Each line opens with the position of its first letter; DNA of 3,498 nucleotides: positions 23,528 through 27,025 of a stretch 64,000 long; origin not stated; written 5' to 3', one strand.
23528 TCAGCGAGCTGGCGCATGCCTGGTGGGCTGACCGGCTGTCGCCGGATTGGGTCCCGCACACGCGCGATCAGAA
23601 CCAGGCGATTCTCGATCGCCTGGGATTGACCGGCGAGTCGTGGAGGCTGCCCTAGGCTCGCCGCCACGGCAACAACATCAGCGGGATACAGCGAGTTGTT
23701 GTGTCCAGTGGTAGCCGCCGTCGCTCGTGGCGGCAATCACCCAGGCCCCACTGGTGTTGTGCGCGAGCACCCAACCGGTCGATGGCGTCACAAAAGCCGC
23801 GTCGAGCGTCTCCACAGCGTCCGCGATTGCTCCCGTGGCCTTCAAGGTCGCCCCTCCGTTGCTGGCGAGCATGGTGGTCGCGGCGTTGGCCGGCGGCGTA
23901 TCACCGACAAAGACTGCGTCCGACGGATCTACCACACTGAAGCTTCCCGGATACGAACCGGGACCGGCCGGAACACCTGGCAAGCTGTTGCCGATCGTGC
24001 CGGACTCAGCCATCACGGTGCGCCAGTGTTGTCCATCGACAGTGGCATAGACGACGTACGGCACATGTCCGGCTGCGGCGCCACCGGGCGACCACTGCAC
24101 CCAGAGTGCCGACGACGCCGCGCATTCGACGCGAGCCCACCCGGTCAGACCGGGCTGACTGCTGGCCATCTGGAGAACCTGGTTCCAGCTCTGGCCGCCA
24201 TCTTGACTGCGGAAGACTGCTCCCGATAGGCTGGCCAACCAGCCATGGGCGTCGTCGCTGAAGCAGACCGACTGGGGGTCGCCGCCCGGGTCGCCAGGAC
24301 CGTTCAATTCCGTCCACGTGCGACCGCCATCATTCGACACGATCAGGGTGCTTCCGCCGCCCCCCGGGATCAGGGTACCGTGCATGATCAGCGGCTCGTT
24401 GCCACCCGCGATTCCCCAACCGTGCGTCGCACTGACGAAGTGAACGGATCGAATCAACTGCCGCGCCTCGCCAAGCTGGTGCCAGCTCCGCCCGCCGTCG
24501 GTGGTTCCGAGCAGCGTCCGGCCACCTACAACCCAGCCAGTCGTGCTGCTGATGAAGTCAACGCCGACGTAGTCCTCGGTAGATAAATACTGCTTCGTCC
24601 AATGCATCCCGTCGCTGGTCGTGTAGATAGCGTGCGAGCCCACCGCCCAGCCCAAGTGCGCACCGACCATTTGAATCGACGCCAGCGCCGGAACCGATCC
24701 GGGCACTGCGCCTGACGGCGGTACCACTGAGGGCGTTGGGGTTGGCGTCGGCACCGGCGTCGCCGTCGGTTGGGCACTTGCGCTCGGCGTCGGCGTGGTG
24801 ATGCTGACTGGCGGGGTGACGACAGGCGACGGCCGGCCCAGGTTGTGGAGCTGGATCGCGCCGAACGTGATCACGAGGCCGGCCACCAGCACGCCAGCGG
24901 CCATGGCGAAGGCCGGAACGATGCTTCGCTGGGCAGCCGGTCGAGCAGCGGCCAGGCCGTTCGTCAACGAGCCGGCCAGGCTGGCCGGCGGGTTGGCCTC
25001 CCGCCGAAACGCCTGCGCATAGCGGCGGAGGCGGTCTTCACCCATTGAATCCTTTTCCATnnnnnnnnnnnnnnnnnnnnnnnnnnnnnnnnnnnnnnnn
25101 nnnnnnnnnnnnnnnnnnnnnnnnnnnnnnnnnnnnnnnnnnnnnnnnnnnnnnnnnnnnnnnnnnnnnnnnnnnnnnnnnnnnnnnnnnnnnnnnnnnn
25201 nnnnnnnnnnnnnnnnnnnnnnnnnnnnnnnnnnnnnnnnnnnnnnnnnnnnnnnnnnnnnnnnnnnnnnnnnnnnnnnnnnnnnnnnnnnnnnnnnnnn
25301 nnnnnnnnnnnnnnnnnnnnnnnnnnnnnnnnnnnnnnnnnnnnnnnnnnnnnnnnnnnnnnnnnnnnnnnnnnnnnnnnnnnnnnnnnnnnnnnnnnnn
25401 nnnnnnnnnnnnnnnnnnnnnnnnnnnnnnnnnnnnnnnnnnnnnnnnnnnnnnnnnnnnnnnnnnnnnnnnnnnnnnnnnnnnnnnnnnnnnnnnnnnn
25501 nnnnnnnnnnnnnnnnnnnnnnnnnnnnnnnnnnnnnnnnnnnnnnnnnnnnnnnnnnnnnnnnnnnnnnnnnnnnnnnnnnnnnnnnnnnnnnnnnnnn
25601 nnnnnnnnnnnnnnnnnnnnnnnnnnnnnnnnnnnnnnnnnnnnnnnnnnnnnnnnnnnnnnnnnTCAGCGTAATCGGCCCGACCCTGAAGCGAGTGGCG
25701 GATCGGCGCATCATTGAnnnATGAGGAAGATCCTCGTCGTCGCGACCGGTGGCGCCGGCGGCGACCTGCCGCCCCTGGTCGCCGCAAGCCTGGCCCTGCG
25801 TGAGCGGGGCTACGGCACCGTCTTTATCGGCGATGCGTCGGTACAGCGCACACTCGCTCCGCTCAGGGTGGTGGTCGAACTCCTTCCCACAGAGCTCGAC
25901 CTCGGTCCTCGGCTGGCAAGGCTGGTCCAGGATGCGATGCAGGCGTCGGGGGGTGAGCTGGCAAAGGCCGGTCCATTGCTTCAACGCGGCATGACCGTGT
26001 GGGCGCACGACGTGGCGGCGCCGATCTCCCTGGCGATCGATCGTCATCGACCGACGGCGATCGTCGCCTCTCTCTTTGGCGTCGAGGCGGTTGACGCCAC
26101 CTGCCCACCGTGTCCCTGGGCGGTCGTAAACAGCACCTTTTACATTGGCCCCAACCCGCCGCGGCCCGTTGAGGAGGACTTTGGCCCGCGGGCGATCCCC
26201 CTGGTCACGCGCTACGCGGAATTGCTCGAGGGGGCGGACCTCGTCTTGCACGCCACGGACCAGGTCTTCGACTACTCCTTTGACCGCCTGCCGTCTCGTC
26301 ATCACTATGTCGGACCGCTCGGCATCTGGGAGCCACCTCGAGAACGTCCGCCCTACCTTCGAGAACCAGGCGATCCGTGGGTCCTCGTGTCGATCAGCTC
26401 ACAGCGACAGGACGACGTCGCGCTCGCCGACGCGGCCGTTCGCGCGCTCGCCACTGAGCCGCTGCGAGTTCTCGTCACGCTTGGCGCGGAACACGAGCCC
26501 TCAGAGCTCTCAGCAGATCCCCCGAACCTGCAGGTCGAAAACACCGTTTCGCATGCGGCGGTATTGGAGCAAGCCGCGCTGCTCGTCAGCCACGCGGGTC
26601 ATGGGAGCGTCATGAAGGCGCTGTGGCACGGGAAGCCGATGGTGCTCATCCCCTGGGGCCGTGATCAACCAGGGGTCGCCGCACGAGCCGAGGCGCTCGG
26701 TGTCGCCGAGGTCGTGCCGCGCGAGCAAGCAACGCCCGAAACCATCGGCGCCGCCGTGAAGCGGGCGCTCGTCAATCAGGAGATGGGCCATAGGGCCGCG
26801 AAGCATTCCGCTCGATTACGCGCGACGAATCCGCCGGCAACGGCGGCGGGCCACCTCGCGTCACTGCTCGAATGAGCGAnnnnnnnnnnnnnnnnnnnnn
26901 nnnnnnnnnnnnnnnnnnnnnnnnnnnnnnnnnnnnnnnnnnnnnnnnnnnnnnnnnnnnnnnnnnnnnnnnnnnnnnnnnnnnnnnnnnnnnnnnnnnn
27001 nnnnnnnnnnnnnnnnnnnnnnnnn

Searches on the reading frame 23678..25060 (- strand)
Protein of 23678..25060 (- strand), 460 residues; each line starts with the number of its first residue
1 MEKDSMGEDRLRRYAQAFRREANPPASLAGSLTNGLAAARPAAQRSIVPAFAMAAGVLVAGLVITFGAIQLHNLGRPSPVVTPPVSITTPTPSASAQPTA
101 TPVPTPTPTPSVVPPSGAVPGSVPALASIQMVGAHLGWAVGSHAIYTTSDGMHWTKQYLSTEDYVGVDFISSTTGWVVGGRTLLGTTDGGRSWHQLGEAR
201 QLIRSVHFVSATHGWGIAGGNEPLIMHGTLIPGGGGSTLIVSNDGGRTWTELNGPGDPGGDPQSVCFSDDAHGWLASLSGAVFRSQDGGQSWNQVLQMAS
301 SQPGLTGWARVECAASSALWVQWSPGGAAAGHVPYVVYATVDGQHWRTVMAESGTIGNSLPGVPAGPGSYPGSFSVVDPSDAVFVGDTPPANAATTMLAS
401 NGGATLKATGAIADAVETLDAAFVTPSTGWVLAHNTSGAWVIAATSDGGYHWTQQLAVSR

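Call 76: search_protein_families(library=pfam, proteins=[window:23678-25060:-], max_evalue=0.01)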
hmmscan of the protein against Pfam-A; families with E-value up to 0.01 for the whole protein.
window:23678-25060:- (460 aa): 3 families
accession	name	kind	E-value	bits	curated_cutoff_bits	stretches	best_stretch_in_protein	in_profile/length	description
PF14870.12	PSII_BNR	-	1.5e-14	54.4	27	2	129-202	23-103/303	Photosynthesis system II assembly factor YCF48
PF15902.12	Sortilin-Vps10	-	0.00016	21.1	33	1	238-350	2-113/446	Sortilin, neurotensin receptor 3,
PF02012.26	BNR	-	0.0026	17.9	27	0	241-250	2-11/12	BNR/Asp-box repeat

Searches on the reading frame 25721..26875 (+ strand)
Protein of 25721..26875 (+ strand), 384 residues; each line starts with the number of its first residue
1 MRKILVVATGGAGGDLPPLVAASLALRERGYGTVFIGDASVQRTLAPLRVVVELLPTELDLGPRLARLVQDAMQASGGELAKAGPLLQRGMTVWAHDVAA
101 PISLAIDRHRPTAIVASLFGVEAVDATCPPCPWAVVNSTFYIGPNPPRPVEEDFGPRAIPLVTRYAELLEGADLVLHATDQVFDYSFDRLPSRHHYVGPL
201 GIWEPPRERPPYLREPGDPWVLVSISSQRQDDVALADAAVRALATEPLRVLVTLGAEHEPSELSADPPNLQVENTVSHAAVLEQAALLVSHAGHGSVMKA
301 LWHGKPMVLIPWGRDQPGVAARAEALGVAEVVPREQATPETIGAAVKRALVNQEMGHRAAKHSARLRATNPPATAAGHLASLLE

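Call 76: search_protein_families(library=pfam, proteins=[window:25721-26875:+], max_evalue=0.01)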
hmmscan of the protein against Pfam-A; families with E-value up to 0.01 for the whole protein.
window:25721-26875:+ (384 aa): 4 families
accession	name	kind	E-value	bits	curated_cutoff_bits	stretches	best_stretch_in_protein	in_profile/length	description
PF04101.22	Glyco_tran_28_C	-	1.8e-12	48.1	22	1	248-362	31-153/166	Glycosyltransferase family 28 C-terminal domain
PF06722.18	EryCIII-like_C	-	7.5e-12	45.9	31.7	1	250-375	14-138/145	Erythromycin biosynthesis protein CIII-like, C-terminal domain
PF00201.24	UDPGT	-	4.6e-06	26.2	19.5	1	241-353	299-409/499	UDP-glucoronosyl and UDP-glucosyl transferase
PF03033.26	Glyco_transf_28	-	0.00082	19.9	26.2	1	6-44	2-40/139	Glycosyltransferase family 28 N-terminal domain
